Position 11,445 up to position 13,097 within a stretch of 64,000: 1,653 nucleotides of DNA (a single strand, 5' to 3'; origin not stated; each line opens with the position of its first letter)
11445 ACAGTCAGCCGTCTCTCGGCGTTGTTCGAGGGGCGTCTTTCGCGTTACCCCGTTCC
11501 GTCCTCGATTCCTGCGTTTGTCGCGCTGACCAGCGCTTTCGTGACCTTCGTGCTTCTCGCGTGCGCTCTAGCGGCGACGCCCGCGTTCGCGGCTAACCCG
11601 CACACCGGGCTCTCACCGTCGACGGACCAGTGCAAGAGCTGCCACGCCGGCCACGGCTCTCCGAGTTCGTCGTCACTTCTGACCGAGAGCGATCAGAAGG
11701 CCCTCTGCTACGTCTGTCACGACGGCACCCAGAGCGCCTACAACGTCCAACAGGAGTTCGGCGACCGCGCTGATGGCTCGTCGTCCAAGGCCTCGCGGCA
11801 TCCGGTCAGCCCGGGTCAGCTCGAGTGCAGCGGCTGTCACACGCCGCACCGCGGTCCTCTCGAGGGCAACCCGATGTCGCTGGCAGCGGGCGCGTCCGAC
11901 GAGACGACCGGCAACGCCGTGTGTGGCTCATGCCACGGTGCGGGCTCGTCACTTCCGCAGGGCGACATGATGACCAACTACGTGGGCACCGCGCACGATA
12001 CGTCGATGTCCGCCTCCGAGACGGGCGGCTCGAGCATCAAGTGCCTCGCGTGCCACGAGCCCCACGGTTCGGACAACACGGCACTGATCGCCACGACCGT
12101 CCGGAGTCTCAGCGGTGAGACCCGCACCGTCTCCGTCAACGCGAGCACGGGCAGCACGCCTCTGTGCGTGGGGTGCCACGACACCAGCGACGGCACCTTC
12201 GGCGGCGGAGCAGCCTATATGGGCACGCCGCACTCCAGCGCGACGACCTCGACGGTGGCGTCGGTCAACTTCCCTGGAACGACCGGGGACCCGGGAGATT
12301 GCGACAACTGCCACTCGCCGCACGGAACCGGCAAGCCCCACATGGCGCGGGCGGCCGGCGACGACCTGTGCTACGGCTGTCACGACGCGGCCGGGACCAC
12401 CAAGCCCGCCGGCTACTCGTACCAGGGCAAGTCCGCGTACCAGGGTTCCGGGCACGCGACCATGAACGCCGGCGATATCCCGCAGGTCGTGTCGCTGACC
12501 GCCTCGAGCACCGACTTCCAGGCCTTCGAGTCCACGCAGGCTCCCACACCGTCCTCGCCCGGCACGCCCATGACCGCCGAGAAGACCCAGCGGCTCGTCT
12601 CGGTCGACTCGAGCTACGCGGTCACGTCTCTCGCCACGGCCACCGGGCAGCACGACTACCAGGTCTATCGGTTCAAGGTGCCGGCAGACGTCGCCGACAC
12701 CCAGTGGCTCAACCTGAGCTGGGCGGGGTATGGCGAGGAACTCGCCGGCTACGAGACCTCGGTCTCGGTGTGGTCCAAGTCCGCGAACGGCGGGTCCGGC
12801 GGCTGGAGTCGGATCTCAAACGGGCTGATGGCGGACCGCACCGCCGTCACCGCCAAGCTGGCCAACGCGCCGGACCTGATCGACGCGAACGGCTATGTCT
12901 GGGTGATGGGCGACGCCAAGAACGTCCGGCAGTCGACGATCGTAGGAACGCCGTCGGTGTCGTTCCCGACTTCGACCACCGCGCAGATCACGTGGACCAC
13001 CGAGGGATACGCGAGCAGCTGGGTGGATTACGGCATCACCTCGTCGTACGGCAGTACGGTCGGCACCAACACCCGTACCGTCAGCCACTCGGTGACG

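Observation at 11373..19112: ~2,500-aa secreted multiheme cytochrome with three separated heme clusters in a probable monoderm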

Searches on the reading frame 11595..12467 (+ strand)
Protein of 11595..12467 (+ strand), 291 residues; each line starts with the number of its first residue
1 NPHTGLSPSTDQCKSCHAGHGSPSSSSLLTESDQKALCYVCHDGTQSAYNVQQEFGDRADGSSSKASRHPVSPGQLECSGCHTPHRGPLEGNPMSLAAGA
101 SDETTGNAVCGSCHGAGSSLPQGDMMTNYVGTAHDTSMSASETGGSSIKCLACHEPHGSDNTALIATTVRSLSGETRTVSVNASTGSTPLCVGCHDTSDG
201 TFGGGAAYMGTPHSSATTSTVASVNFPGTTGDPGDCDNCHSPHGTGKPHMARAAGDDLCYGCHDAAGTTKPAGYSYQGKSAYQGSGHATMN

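Call 67: search_solved_structures(query=A4, max_evalue=1, show_alignments=1)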
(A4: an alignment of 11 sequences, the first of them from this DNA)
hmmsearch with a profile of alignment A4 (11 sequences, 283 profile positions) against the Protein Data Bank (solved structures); distinct sequences matched with E-value up to 1: 30.
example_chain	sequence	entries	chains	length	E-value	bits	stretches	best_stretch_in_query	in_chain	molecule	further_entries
6r2q_A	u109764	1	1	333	4.2e-18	68.9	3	226-268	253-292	Cystathionine beta-synthase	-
9yuq_N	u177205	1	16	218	2.3e-07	33.7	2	217-255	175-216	Putative multiheme cytochrome c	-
6qvm_A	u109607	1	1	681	2.5e-06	30.2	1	75-265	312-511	Multiheme cytochrome cf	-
2ozy_A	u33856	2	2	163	1.3e-05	27.9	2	130-188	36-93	Cytochrome c-type protein nrfB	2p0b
7tfs_A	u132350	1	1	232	0.00015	24.4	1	222-255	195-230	Cytochrome c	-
3owm_A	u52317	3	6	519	0.00025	23.7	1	173-238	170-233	Eight-heme nitrite reductase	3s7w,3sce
3uu9_A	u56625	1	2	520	0.00025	23.7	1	173-238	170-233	Eight-heme nitrite reductase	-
3rkh_A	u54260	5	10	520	0.00025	23.7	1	173-238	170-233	Eight-heme nitrite reductase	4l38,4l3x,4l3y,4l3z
4q4u_A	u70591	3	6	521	0.00025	23.7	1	173-238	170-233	Eight-heme nitrite reductase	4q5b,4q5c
3sxq_A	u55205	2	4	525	0.00035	23.2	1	174-238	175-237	Eight-heme nitrite reductase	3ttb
1sp3_A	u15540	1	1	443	0.0007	22.2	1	177-260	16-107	cytochrome c, putative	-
4q0t_A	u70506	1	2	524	0.00096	21.8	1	173-238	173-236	Eight-heme nitrite reductase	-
3ubr_A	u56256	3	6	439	0.001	21.7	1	72-122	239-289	Cytochrome c-552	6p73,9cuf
2zo5_A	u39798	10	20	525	0.001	21.7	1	173-238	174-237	Eight-heme nitrite reductase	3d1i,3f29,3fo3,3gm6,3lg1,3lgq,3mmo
2ot4_A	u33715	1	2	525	0.001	21.7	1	173-238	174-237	Eight-heme nitrite reductase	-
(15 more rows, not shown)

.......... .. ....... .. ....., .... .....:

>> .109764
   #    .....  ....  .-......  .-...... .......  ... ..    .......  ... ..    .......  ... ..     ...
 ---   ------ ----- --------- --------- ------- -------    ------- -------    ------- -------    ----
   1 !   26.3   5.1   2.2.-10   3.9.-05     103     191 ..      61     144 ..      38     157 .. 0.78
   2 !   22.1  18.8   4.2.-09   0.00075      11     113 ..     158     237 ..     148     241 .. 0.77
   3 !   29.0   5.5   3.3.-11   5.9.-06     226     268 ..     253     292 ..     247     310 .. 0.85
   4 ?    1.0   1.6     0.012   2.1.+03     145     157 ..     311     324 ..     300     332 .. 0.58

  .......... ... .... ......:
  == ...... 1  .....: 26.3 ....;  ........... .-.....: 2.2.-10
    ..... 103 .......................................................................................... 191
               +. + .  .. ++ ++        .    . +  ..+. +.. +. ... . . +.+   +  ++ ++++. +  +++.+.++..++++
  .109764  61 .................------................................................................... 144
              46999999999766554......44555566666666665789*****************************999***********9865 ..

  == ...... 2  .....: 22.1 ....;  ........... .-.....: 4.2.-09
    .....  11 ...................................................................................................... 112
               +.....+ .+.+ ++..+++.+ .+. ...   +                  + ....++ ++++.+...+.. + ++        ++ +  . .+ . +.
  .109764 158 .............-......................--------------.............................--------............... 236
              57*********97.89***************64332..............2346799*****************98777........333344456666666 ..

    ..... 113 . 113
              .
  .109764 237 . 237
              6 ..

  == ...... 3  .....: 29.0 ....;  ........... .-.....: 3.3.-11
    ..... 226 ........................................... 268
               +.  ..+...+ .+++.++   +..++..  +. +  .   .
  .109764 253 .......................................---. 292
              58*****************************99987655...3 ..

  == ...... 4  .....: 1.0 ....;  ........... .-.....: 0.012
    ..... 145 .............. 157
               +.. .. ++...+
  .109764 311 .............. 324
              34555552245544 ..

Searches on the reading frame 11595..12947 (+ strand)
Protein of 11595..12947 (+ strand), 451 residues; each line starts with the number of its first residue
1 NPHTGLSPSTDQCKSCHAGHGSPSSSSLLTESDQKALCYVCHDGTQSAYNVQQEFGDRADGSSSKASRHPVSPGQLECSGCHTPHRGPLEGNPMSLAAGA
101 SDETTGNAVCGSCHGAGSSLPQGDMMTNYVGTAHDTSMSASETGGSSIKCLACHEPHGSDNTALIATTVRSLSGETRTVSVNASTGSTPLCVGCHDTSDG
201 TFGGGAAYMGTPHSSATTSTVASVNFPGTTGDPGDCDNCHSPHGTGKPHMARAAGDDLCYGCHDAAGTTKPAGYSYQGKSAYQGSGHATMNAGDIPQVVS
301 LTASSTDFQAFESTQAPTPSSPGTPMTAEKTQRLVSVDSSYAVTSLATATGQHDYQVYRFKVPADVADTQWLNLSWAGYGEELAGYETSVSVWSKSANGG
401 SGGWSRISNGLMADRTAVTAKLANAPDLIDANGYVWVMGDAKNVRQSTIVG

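Call 49: predict_structure(alignment_id=A3)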
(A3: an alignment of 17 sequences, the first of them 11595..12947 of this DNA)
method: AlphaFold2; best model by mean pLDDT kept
length: 451 residues; sequences in the alignment: 17
mean_pLDDT: 69.6   pTM: 0.45
mean pLDDT of the five models: 69.6, 61.3, 60.4, 54.1, 53.4
residues with pLDDT >= 90: 77; 70-90: 144; 50-70: 157; < 50: 73
segments of 3 or more residues with pLDDT < 50: 1-6, 19-25, 70-76, 84-105, 138-148, 197-206, 337-339
pLDDT, mean of each block of 10 residues (from residue 1): 46 50 51 63 57 60 56 48 45 39 51 71 73 58 46 66 72 72 67 59 49 66 75 71 62 71 77 67 64 64 91 95 92 69 83 95 88 89 88 91 93 88 91 95 73 41
secondary structure, 60 per line:
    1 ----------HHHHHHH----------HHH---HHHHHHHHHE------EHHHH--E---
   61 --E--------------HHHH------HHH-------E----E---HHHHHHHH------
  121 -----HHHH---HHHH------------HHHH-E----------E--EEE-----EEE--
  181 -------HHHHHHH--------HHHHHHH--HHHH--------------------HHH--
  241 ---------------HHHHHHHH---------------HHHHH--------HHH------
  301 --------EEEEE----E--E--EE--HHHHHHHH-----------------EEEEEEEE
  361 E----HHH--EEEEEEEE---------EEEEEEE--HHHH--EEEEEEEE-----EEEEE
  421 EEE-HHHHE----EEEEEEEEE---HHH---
elements in order: H11-17 H34-42 H51-54 H78-81 H107-114 H126-129 H133-136 H149-152 E168-170 E176-178 H188-194 H203-209 H212-215 H256-263 H279-283 E309-313 H328-335 E353-361 E371-378 E388-394 H397-400 E403-410 E416-423 H425-428 E434-442

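Call 51: fold_search(model_id=the predicted structure, library=pdb)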
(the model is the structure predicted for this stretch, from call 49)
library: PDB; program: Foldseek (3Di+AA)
matches with E <= 10: 1123; with E <= 0.001: 1
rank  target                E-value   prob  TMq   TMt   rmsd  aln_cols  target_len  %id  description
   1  5l73_B                4.7e-04  1.00  0.15  0.34  11.2       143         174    8  MAM domain of human neuropilin-1 (released 2016-10-26)
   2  9eui_D                1.1e-03  1.00  0.22  0.26   6.7       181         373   10  Cryo-EM structure of Staphylococcus aureus bacteriophage phi812 baseplate in the post-contraction state - complete (released 2025-04-09)
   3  7vbo                  1.1e-03  0.97  0.17  0.35  10.4       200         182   11  Alginate binding domain CBM (released 2022-09-07)
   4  8x0v_F                3.8e-03  0.33  0.10  0.18  13.3       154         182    8  Crystal structure of cupin-like fold protein StrC in complex with substrate analogue from Stachybotrys sp.g12 (released 2024-09-11)
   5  9euf_H                4.3e-03  1.00  0.18  0.26   4.2       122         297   10  Cryo-EM structure of Staphylococcus aureus bacteriophage phi812 baseplate in the pre-contraction state - complete (released 2025-04-09)
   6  4gwm_B                5.5e-03  1.00  0.16  0.13   4.9       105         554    8  Crystal structure of human promeprin beta (released 2012-09-19)
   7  8x0v_A                5.5e-03  0.28  0.10  0.18  13.4       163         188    8  Crystal structure of cupin-like fold protein StrC in complex with substrate analogue from Stachybotrys sp.g12 (released 2024-09-11)
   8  5l73_A                5.8e-03  0.99  0.15  0.33   4.9       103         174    8  MAM domain of human neuropilin-1 (released 2016-10-26)
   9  2zew_A                5.8e-03  0.97  0.15  0.38   5.3       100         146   12  Family 16 Cabohydrate Binding Domain Module 1 (released 2008-03-04)
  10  4xun_A                5.8e-03  0.92  0.14  0.32   9.3       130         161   15  Structure of the CBM22-2 xylan-binding domain from Paenibacillus barcinonensis Xyn10C (released 2015-06-03)
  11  4gwm_A                7.4e-03  1.00  0.15  0.13   4.7       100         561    8  Crystal structure of human promeprin beta (released 2012-09-19)
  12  5od4                  7.4e-03  0.47  0.12  0.27  10.6       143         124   11  Avr2 effector protein from the fungal plant pathogen Fusarium oxysporum (released 2017-08-16)
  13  8wab_A                7.9e-03  0.90  0.14  0.29   6.4       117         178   10  Crystal structure of a chondroitin sulfate-binding carbohydrate binding module of a chondroitinase (released 2024-01-17)
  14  8xmz_A                9.5e-03  0.87  0.13  0.33   5.7       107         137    9  Crystal structure of a novel porphyran-binding carbohydrate binding module (released 2024-01-17)
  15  4xup_D                1.0e-02  0.85  0.14  0.19   9.9       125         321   13  Structure of the N-terminal CBM22-1-CBM22-2 tandem domain from Paenibacillus barcinonensis Xyn10C (released 2015-06-03)
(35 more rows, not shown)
